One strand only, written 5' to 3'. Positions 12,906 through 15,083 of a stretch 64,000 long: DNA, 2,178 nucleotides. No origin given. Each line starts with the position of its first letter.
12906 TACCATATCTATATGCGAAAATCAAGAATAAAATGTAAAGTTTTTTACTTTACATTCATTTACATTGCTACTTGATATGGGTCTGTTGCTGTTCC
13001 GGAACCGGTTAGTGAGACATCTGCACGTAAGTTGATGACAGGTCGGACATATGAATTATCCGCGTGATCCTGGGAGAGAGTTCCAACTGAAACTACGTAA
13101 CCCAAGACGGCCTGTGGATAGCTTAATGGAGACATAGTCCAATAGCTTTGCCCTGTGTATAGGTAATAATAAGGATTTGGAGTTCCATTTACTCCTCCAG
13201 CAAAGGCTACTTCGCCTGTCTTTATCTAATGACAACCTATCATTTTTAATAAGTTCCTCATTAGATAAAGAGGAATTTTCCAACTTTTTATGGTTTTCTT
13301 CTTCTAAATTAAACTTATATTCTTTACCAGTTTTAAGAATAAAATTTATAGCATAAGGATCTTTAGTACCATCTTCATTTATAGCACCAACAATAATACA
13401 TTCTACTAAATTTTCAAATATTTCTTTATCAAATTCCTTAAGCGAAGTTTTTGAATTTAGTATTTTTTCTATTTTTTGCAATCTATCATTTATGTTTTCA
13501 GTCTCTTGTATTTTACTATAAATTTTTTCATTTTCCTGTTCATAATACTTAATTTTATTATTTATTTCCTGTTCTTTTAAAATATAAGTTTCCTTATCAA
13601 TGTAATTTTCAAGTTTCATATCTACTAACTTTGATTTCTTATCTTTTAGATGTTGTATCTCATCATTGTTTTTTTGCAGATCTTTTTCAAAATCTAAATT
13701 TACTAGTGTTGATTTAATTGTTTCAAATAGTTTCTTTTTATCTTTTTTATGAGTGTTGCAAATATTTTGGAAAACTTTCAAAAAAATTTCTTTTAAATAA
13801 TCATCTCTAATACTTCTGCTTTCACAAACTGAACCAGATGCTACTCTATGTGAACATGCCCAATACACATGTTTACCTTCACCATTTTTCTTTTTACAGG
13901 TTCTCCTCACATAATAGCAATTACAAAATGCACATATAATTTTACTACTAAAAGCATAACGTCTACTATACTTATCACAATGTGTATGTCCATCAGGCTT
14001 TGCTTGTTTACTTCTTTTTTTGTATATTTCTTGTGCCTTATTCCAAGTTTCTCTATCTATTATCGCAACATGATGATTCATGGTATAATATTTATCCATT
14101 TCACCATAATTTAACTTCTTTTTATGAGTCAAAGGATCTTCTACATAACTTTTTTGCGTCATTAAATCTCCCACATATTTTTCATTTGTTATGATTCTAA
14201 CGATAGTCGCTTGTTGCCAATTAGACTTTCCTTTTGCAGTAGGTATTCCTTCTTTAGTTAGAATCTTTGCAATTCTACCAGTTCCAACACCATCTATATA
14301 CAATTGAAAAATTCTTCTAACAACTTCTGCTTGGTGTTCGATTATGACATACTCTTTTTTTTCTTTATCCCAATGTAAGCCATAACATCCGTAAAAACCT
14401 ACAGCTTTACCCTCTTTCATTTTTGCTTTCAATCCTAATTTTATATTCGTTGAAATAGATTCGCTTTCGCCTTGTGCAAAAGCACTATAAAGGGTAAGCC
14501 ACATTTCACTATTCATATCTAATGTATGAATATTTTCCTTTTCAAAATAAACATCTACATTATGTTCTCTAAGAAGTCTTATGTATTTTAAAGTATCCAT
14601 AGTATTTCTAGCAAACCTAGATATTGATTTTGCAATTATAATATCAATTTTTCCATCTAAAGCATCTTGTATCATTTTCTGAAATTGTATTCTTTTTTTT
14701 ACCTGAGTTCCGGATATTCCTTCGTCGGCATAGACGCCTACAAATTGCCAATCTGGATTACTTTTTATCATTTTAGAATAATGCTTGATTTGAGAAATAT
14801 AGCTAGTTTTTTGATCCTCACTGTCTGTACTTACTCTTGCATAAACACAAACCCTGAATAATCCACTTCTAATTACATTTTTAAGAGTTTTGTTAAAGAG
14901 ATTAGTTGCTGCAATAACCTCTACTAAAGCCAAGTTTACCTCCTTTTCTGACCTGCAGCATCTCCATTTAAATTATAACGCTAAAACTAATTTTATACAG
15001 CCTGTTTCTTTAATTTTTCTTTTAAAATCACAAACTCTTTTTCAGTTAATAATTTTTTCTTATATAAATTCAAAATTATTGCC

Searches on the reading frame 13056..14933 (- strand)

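Call 48: search_protein_families(library=pfam, proteins=[window:13056-14933:-], max_evalue=0.0001)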
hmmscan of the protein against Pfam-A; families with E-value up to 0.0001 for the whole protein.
window:13056-14933:- (625 aa): 3 families
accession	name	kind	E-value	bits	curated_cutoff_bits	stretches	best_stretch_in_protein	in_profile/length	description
PF00239.26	Resolvase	-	4.3e-32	111.6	23.3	1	29-176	2-144/145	Resolvase, N terminal domain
PF07508.19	Recombinase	-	7.7e-26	90.8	21.1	1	199-307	1-102/102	Recombinase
PF13408.12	Zn_ribbon_recom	-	5.5e-10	39.9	25.3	1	328-388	2-57/58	Recombinase zinc beta ribbon domain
